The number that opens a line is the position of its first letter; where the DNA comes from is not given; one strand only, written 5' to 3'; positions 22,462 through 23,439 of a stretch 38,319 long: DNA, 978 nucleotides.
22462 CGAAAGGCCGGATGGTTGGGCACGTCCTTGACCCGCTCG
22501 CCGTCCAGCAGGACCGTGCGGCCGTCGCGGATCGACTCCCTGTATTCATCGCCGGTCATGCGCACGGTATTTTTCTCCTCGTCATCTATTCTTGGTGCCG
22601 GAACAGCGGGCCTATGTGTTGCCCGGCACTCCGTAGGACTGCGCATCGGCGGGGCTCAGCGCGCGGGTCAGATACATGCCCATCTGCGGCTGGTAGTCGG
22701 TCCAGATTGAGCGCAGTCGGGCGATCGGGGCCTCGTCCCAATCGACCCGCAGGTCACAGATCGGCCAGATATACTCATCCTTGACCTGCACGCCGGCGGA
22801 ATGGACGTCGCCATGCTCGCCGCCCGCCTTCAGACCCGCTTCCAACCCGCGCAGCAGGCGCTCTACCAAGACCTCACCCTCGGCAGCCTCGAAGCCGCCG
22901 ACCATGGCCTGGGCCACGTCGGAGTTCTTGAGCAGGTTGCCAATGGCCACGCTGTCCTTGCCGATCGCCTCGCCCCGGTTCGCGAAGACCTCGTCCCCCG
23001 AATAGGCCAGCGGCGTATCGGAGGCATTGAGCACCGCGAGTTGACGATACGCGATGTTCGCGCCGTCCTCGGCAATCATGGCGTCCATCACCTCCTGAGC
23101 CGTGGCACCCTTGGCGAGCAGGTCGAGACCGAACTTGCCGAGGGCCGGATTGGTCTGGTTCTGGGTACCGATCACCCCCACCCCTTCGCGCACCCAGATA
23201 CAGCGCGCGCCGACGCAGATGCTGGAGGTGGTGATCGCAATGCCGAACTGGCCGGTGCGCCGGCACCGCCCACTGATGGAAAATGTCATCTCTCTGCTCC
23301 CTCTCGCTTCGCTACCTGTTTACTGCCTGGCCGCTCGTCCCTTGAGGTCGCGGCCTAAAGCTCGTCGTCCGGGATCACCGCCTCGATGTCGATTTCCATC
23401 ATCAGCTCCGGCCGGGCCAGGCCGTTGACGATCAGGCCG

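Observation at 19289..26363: Two tandem HpaB-like oxygenase + RidA modules flanking a DUF1028 Ntn-hydrolase, with an MFS transporter and divergent LysR: an unassigned catabolic operon with no flavin reductase in cis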

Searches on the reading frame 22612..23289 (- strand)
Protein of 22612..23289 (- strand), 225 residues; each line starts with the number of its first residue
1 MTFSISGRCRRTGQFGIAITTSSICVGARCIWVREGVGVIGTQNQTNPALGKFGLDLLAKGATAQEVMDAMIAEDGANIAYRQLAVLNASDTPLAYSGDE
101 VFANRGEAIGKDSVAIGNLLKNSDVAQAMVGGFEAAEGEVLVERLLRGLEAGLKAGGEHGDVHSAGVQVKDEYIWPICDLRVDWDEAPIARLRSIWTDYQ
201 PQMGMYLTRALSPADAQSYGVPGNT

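Call 3: search_protein_families(library=pfam, proteins=[window:22612-23289:-])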
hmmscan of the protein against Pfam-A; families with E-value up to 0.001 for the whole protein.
window:22612-23289:- (225 aa): 1 family
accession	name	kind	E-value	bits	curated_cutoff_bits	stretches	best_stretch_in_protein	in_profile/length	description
PF06267.17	DUF1028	-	4e-59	200.1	26.2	1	2-192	1-193/193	Family of unknown function (DUF1028)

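Call 4: search_protein_families(library=ncbifam, proteins=[window:22612-23289:-])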
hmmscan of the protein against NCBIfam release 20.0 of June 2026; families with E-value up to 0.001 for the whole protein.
window:22612-23289:- (225 aa): 0 families

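Call 8: search_solved_structures(query=window:22612-23289:-, max_evalue=0.01)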
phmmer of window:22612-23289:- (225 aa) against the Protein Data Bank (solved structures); distinct sequences matched with E-value up to 0.01: 1.
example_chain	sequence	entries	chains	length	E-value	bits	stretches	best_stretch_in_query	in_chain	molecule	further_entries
2imh_A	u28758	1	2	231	6.5e-12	48.9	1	1-196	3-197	Hypothetical protein UNP Q5LQD5_SILPO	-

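Call 44: find_homologous_proteins(query=window:22612-23289:-, max_evalue=1e-10)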
Query window:22612-23289:- (225 aa): 2336 proteins with E <= 1e-10 among 3180 candidates; the best 120 are listed.
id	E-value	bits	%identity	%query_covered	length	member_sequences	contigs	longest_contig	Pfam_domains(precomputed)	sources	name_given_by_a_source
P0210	1.7e-145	500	100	100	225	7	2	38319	PF06267.18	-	-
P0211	1.5e-129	448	90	100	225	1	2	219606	PF06267.18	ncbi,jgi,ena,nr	ncbi:MAG: DUF1028 domain-containing protein [Rhodospirillaceae bacterium]|jgi:uncharacterized Ntn-hy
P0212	5.4e-115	401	80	100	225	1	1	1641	PF06267.18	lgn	-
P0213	6.9e-110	384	76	100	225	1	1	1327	PF06267.18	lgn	-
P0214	1.1e-109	383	76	100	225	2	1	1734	PF06267.18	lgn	-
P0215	2.5e-108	379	76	100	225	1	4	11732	PF06267.18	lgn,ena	-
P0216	1.7e-89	317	63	99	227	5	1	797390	PF06267.18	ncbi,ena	-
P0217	7.7e-88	312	63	100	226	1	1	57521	PF06267.18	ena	-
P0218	1.1e-84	302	63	96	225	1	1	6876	PF06267.18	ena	-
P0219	2.3e-84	301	61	99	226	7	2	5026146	PF06267.18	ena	-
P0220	2.7e-80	287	56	99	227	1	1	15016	PF06267.18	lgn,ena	-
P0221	3.2e-80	287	59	100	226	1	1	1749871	PF06267.18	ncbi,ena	-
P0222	9.5e-80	286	60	100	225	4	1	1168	PF06267.18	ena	-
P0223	1.2e-79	285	59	100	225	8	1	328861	PF06267.18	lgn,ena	-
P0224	2.8e-78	281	57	100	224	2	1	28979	PF06267.18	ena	-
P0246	3.4e-67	244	54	100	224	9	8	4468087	PF06267.18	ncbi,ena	-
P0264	6.8e-65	237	51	100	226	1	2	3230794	PF06267.18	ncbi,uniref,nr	ncbi:DUF1028 domain-containing protein [Methyloligella sp. 2.7D]|uniref:DUF1028 domain-containing pr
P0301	1.1e-63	233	50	100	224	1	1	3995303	PF06267.18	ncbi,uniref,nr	ncbi:major pilin protein fimA [Candidatus Rhodobacter oscarellae]|uniref:Major pilin protein fimA n=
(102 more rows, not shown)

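Call 47: find_encoding_contigs(protein=P0264, flank=8000, max_places=1)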
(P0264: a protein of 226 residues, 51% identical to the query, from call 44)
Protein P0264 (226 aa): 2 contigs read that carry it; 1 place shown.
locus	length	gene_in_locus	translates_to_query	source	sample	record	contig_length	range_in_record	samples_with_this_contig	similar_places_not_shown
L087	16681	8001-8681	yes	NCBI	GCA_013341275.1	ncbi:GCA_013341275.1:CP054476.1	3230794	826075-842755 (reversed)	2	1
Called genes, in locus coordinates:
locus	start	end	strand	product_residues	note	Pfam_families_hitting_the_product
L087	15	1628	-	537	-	PF00732:GMC_oxred_N, PF00890:FAD_binding_2 (faint), PF01266:DAO (weak), PF05199:GMC_oxred_C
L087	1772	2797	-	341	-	PF01547:SBP_bac_1, PF13531:SBP_bac_11 (faint), PF13416:SBP_bac_8, PF13343:SBP_bac_6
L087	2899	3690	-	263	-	PF00528:BPD_transp_1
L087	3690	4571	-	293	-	PF00528:BPD_transp_1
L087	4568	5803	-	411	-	PF02463:SMC_N (faint), PF00005:ABC_tran, PF13304:AAA_21 (weak), PF08402:TOBE_2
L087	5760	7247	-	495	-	PF00171:Aldedh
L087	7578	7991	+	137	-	PF01042:Ribonuc_L-PSP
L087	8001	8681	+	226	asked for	PF06267:DUF1028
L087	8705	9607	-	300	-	PF00126:HTH_1, PF03466:LysR_substrate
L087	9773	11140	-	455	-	PF00296:Bac_luciferase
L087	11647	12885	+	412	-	PF00070:Pyr_redox (faint), PF01266:DAO, PF01593:Amino_oxidase (faint), PF07992:Pyr_redox_2 (faint), PF13450:NAD_binding_8 (weak)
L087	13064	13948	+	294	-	PF00126:HTH_1, PF03466:LysR_substrate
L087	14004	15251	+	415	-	PF01546:Peptidase_M20, PF07687:M20_dimer (faint)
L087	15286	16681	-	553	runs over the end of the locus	PF00732:GMC_oxred_N, PF00890:FAD_binding_2 (faint), PF05199:GMC_oxred_C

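Call 48: find_encoding_contigs(protein=P0301, flank=8000, max_places=1)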
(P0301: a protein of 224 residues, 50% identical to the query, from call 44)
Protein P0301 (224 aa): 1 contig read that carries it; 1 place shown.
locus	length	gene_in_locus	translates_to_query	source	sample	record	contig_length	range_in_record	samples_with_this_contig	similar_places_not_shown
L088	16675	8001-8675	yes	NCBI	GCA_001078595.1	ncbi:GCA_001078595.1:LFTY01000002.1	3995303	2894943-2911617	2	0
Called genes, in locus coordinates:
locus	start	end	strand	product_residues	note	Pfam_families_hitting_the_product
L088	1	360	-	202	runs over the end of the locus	-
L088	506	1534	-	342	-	PF01547:SBP_bac_1, PF13531:SBP_bac_11 (faint), PF13416:SBP_bac_8, PF13343:SBP_bac_6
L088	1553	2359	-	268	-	PF00528:BPD_transp_1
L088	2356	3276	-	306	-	PF00528:BPD_transp_1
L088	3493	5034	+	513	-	PF11794:HpaB_N, PF03241:HpaB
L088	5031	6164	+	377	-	PF00355:Rieske, PF00848:Ring_hydroxyl_A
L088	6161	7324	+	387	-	PF01613:Flavin_Reduct, PF03466:LysR_substrate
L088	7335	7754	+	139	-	PF01042:Ribonuc_L-PSP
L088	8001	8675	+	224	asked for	PF06267:DUF1028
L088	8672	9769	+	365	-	PF00355:Rieske, PF00848:Ring_hydroxyl_A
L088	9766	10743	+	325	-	PF00126:HTH_1, PF03466:LysR_substrate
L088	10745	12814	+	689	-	PF00724:Oxidored_FMN, PF07992:Pyr_redox_2 (weak), PF00070:Pyr_redox (faint), PF00890:FAD_binding_2 (weak), PF12831:FAD_oxidored (weak), PF13450:NAD_binding_8, PF22620:OYE-like_second_a-b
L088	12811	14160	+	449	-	PF00282:Pyridoxal_deC, PF00266:Aminotran_5 (weak)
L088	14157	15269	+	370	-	PF01546:Peptidase_M20, PF07687:M20_dimer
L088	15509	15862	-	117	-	-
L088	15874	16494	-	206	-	-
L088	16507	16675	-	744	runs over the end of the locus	PF02738:MoCoBD_1, PF20256:MoCoBD_2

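Call 49: find_encoding_contigs(protein=P0246, flank=8000, max_places=1)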
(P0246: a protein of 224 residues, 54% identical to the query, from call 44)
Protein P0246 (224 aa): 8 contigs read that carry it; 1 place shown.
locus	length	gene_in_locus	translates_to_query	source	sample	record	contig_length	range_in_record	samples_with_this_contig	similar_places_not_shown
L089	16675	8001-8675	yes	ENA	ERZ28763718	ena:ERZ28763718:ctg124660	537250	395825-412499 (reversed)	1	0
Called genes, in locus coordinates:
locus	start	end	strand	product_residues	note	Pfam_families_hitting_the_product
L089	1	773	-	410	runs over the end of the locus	PF03050:DDE_Tnp_IS66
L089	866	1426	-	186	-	PF13936:HTH_38, PF13384:HTH_23 (faint), PF13560:HTH_31 (faint), PF13565:HTH_32 (weak)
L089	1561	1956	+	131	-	PF01124:MAPEG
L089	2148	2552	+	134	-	PF13368:Toprim_C_rpt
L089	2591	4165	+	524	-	PF01553:Acyltransferase, PF19277:GPAT_C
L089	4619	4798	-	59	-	-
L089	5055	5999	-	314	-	PF00126:HTH_1, PF03466:LysR_substrate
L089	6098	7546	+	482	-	PF11794:HpaB_N, PF03241:HpaB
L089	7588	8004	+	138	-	PF01042:Ribonuc_L-PSP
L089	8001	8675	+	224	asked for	PF06267:DUF1028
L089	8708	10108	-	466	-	PF00202:Aminotran_3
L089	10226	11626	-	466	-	PF01554:MatE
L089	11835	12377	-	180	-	PF14557:AphA_like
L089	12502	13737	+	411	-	PF08240:ADH_N, PF00107:ADH_zinc_N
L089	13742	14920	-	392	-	PF00155:Aminotran_1_2, PF12897:Asp_aminotransf (weak), PF01053:Cys_Met_Meta_PP (weak)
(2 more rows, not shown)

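Call 50: predict_structure(alignment_id=A2)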
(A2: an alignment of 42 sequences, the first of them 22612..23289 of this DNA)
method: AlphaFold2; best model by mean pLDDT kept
length: 225 residues; sequences in the alignment: 42
mean_pLDDT: 93.0   pTM: 0.91
mean pLDDT of the five models: 93.0, 92.8, 92.3, 92.2, 91.3
residues with pLDDT >= 90: 176; 70-90: 43; 50-70: 5; < 50: 1
segments of 3 or more residues with pLDDT < 50: none
pLDDT, mean of each block of 10 residues (from residue 1): 94 95 83 95 90 98 98 97 96 97 93 96 96 97 98 94 94 91 96 97 87 80 58
secondary structure, 60 per line:
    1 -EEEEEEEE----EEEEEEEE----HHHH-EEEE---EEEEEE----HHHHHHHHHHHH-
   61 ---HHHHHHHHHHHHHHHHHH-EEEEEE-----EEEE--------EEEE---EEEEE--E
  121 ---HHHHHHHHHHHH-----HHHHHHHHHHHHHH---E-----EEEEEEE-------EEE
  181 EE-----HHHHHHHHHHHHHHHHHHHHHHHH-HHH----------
elements in order: E2-9 E14-21 H26-29 E31-34 E38-43 H48-59 H64-81 E83-88 E94-97 E106-109 E113-117 H124-135 H141-154 E164-170 E178-182 H188-211

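Call 56: fold_search(model_id=the predicted structure, library=pdb)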
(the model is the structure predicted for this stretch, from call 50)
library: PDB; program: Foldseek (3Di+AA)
matches with E <= 10: 466; with E <= 0.001: 46
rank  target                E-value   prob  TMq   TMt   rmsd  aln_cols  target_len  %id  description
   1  2imh_B                1.0e-17  1.00  0.78  0.80   2.0       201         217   28  Crystal structure of protein SPO2555 from Silicibacter pomeroyi, Pfam DUF1028 (released 2006-10-17)
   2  2imh_A                1.4e-17  1.00  0.80  0.79   1.7       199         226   28  Crystal structure of protein SPO2555 from Silicibacter pomeroyi, Pfam DUF1028 (released 2006-10-17)
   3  6e5b_Q                6.7e-05  1.00  0.42  0.41   7.6       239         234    8  Human Immunoproteasome 20S particle in complex with compound 1 (released 2019-09-11)
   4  8qyl_E                8.5e-05  1.00  0.42  0.40   7.8       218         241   10  Human 20S proteasome assembly intermediate structure 2 (released 2024-02-21)
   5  5trg_D                1.4e-04  1.00  0.48  0.48   5.9       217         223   15  Structure of Mycobacterium tuberculosis proteasome in complex with N,C-capped dipeptide DPLG-2 (released 2017-01-11)
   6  5nyw_1                1.5e-04  1.00  0.42  0.41   9.0       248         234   10  Anbu (ancestral beta-subunit) from Yersinia bercovieri (released 2017-05-24)
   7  6utf_A                1.6e-04  1.00  0.43  0.43   6.9       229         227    9  Allosteric coupling between alpha-rings of the 20S proteasome, archaea 20S proteasome singly capped with a PAN complex (released 2020-09-09)
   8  1ya7_A                1.8e-04  1.00  0.42  0.41   7.0       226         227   10  Implications for interactions of proteasome with PAN and PA700 from the 1.9 A structure of a proteasome-11S activator  (released 2005-07-26)
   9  5nyw_2                1.8e-04  1.00  0.43  0.44  13.1       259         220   10  Anbu (ancestral beta-subunit) from Yersinia bercovieri (released 2017-05-24)
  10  6e5b_E                1.9e-04  1.00  0.43  0.41   6.5       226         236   10  Human Immunoproteasome 20S particle in complex with compound 1 (released 2019-09-11)
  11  8w2f_P                1.9e-04  1.00  0.39  0.40   7.1       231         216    7  Plasmodium falciparum 20S proteasome bound to an inhibitor (released 2024-07-31)
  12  5ln3_F                2.0e-04  1.00  0.48  0.47   6.3       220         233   10  The human 26S Proteasome at 6.8 Ang. (released 2017-03-22)
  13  5trg_S                2.3e-04  1.00  0.53  0.54   5.3       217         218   15  Structure of Mycobacterium tuberculosis proteasome in complex with N,C-capped dipeptide DPLG-2 (released 2017-01-11)
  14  6uti_O                2.3e-04  1.00  0.43  0.43   6.9       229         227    9  Allosteric coupling between alpha-rings of 20S proteasome, 20S proteasome with singly capped PAN complex (released 2020-09-09)
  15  4nnn_E                2.4e-04  1.00  0.43  0.42   7.7       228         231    9  yCP in complex with MG132 (released 2014-02-12)
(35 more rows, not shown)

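Call 60: search_dna_similar(query=window:22612-23289:-, collection=plasmids, mode=protein, max_evalue=1e-8, max_rows=60)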
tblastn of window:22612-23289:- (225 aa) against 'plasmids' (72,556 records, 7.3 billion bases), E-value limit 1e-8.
Records with a match: 269; places in all: 277; records where one place covers at least 80% of the query: 265.
Best place of each record, by identity: <60% 269.
By first word of the organism name: Klebsiella 105; Acetobacter 15; Pantoea 14; Rhizobium 13; Leisingera 12; Paraburkholderia 10; Paracoccus 9; Burkholderia 8; Escherichia 7; Shinella 7; and 40 more.
By predicted mobility (MOB-suite, as given by PLSDB): non-mobilizable 124; conjugative 114; mobilizable 31.
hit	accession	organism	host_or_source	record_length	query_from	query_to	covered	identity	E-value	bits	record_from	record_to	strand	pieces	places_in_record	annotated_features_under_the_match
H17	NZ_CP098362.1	Paracoccus sp. TOH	cell cuture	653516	1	224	100%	48.0%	1e-48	177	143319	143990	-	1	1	DUF1028 domain-containing protein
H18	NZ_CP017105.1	Rhizobium gallicum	Phaseolus vulgaris,Whole ...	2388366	1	224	100%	48.0%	9e-45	166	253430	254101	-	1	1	none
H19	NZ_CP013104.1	Paraburkholderia caribensis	-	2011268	1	224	100%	47.6%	6e-47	172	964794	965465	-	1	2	none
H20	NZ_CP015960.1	Paraburkholderia caribensis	Mimosa,single cell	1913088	1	224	100%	47.6%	1e-46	171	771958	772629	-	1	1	none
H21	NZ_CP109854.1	Pantoea dispersa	Bidens alba,Pure isolate,rhizosphere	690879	1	224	100%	47.6%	1e-49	180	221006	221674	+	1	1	DUF1028 domain-containing protein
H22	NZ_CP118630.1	Pantoea dispersa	Pure isolate,soil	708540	1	224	100%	47.6%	1e-49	180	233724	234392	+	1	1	DUF1028 domain-containing protein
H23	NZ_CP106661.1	Pantoea dispersa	Philodendron erubescens,Pure ...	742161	1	224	100%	47.6%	1e-49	180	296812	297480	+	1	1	DUF1028 domain-containing protein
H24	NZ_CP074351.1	Pantoea dispersa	tissue sample,leaves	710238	1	224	100%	47.6%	2e-49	179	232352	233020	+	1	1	DUF1028 domain-containing protein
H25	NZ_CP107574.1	Pantoea dispersa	Spermacoce stricta,Pure ...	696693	1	224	100%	47.6%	3e-49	179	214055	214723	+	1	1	DUF1028 domain-containing protein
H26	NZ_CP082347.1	Pantoea dispersa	water,drinking water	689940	1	224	100%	47.6%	3e-49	179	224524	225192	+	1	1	DUF1028 domain-containing protein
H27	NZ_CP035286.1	Paracoccus versutus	whole organism,soil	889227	1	224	100%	47.6%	5e-48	175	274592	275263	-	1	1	DUF1028 domain-containing protein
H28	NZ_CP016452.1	Sinorhizobium sp. RAC02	Microbial isolate,Algal phycosphere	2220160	1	224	100%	47.6%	1e-43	162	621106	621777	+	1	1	none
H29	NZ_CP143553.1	Burkholderia multivorans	Homo sapiens,bronchoalveolar lavage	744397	1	224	100%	47.3%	1e-45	169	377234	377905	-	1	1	DUF1028 domain-containing protein | RidA family protein | argE: acetylornithine deacetylase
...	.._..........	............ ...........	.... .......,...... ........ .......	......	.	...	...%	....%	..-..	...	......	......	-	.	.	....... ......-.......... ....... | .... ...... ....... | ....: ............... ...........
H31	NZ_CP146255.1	Pantoea dispersa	Nicotiana tabacum L.,Cell ...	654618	1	224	100%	47.1%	2e-49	179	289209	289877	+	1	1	DUF1028 domain-containing protein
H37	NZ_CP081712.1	Escherichia coli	-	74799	1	224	100%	46.7%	4e-49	178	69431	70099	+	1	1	DUF1028 domain-containing protein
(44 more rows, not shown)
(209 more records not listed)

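Call 61: get_annotated_region(hit=H37, flank=8000)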
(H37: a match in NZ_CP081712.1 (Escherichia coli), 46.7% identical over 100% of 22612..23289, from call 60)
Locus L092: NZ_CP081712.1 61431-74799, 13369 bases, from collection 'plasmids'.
description: Escherichia coli strain AH21 plasmid unnamed1, complete sequence
organism: Escherichia coli (NCBI taxid 562)
taxonomy: Bacteria; Pseudomonadota; Gammaproteobacteria; Enterobacterales; Enterobacteriaceae; Escherichia; Escherichia coli
host: -; source: -; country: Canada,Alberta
typing (MOB-suite, as given by PLSDB): mobilizable; replicon IncFIB; relaxase MOBH
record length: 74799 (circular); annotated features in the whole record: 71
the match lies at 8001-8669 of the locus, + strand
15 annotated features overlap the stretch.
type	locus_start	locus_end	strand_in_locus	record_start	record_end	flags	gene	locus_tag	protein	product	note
CDS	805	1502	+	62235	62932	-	-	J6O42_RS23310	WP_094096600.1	IS1-like element IS1A family transposase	GO:0006313 - DNA transposition [Evidence IEA]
CDS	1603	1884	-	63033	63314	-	-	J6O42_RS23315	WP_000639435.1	hypothetical protein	-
CDS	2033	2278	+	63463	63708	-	-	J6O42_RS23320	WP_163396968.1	hypothetical protein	-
CDS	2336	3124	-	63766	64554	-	-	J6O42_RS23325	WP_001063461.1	site-specific integrase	GO:0015074 - DNA integration [Evidence IEA]; GO:0006310 - DNA recombination [Evidence IEA]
CDS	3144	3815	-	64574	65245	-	-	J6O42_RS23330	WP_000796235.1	hypothetical protein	-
CDS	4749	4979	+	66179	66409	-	vapB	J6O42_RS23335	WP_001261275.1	type II toxin-antitoxin system VapB family antitoxin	-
CDS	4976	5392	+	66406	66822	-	-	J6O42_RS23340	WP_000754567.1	type II toxin-antitoxin system VapC family toxin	-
CDS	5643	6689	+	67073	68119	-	-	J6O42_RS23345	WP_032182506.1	IS481-like element ISKpn28 family transposase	GO:0006313 - DNA transposition [Evidence IEA]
CDS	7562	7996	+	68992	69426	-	-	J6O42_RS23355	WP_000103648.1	RidA family protein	-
CDS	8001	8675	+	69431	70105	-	-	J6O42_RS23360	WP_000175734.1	DUF1028 domain-containing protein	-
CDS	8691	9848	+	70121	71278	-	argE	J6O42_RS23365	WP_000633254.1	acetylornithine deacetylase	GO:0006592 - ornithine biosynthetic process [Evidence IEA]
CDS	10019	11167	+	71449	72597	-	-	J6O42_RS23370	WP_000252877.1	ABC transporter ATP-binding protein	-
CDS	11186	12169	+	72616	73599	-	-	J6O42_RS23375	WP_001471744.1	NAD(P)H-quinone oxidoreductase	-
CDS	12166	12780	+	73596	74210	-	-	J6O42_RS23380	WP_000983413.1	glutathione S-transferase N-terminal domain-containing protein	GO:0006749 - glutathione metabolic process [Evidence IEA]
CDS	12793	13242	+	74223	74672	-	-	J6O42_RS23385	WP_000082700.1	type II 3-dehydroquinate dehydratase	-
